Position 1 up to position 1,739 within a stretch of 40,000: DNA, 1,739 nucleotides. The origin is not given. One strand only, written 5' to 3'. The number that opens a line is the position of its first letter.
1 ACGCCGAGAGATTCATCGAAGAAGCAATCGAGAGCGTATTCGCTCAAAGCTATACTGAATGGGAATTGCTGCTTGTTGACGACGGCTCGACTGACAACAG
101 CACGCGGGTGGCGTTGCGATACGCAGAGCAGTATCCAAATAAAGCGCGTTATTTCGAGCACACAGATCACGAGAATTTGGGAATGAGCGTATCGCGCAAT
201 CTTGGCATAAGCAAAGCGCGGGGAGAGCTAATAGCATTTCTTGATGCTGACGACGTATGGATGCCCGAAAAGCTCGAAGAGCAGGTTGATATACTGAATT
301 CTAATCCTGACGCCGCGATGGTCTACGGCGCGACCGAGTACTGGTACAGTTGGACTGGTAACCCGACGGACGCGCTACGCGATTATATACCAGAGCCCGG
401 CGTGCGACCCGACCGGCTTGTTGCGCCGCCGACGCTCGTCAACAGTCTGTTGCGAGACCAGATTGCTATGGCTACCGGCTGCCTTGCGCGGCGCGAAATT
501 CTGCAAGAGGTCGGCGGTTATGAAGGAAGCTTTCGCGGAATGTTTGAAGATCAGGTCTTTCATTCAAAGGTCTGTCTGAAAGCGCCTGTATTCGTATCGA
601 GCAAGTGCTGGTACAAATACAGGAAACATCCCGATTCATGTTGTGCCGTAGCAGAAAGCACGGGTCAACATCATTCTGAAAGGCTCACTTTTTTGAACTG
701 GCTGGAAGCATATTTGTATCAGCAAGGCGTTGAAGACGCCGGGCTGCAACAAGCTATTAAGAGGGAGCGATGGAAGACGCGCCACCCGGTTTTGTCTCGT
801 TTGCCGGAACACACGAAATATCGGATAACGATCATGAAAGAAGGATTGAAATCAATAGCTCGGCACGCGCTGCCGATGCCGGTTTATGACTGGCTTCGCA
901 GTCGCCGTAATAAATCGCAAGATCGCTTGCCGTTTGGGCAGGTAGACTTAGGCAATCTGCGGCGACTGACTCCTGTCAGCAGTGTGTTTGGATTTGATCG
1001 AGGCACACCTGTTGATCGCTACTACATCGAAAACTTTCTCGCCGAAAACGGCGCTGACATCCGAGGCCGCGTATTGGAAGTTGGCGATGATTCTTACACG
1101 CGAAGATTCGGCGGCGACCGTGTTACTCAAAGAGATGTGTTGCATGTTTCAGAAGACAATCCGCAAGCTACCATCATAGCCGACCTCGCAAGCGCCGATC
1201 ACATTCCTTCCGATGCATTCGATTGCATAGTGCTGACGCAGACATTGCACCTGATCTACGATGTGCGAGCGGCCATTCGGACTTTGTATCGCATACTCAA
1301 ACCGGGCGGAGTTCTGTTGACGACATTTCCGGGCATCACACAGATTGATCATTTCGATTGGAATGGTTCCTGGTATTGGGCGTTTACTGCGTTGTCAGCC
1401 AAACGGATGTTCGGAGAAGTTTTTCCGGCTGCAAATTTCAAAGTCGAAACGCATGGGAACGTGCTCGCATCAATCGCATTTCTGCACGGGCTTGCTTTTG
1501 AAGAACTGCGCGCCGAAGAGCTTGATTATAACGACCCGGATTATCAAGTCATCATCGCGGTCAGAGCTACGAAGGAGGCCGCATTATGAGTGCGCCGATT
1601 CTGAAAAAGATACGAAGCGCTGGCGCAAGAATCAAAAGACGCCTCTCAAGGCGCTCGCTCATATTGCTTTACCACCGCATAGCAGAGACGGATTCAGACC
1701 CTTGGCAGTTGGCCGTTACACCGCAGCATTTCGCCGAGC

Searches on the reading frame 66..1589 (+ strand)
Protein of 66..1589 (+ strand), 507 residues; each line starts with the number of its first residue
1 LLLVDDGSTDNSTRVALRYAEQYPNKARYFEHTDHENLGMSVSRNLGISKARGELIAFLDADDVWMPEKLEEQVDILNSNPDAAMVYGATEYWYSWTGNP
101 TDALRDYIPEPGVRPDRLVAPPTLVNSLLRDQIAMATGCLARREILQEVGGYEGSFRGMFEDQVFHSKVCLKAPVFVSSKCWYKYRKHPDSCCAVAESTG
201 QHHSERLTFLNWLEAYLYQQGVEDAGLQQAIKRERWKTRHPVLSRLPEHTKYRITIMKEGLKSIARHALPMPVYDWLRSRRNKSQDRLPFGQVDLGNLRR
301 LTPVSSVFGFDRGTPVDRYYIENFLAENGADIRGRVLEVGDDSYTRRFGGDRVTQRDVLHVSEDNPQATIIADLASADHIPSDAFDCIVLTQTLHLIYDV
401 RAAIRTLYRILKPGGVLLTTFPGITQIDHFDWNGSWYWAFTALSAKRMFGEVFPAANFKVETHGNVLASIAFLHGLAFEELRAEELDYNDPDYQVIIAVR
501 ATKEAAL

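Call 72: search_protein_families(library=ncbifam, proteins=[window:66-1589:+])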
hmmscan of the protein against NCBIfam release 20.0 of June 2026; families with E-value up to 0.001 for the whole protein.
window:66-1589:+ (507 aa): 17 families
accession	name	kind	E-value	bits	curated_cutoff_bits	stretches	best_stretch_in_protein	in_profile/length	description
NF007482.0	PRK10073.1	equivalog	1.1e-16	60.8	423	1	2-80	39-113/334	glycosyltransferase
NF047683.1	TeichurnBiosyTuaG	equivalog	1.7e-15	57.4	400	1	1-90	38-123/252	teichuronic acid biosynthesis protein TuaG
NF053739.1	GlytfEpsEBac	equivalog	2.7e-13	49.5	450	1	2-89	34-118/265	glycosyltransferase EpsE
NF041394.1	GtaseAglG_Halo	equivalog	1.8e-09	37.3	440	1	3-90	37-119/304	glucosyl-dolichyl phosphate glucuronosyltransferase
NF041875.1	EPS_EpsD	equivalog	2e-09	37.3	370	1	2-80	34-107/325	exopolysaccharide biosynthesis glycosyltransferase EpsD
NF038302.1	EPS_HpsE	equivalog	5.4e-09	35.5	300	1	2-88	37-122/307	hormogonium polysaccharide biosynthesis glycosyltransferase HpsE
TIGR03965.1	mycofact_glyco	equivalog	5.7e-07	28.8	280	1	2-76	109-178/467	mycofactocin biosynthesis glycosyltransferase MftF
TIGR04440.1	glyco_TIGR04440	domain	6.5e-05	22.8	70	1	3-92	32-121/215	TIGR00180 family glycosyltransferase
NF050050.1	ProtGlycPglI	equivalog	0.00017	21.1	500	1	2-75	35-106/306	GalNAc(5)-diNAcBac-PP-undecaprenol beta-1,3-glucosyltransferase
NF001240.0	PRK00216.1-1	equivalog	0.00018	20.6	378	1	375-418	122-167/251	bifunctional demethylmenaquinone methyltransferase/2-methoxy-6-polyprenyl-1,4-benzoquinol methylase UbiE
NF007453.0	PRK10018.1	equivalog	0.00022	21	382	1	1-72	38-106/280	colanic acid biosynthesis glycosyltransferase WcaA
TIGR03937.1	PgaC_IcaA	equivalog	0.00032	19.8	422.3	1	2-88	78-161/407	poly-beta-1,6-N-acetyl-D-glucosamine synthase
NF041537.1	ArsM_AhpD_UU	exception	0.00054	18.8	510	0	376-418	137-179/345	arsenite methyltransferase/AhpD domain selenoprotein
NF038299.1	EPS_HpsN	equivalog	0.00057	18.9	425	1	31-183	60-212/317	hormogonium polysaccharide biosynthesis glycosyltransferase HpsN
TIGR04017.1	WcaA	equivalog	0.00061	19.5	495.75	1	1-72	37-105/279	colanic acid biosynthesis glycosyltransferase WcaA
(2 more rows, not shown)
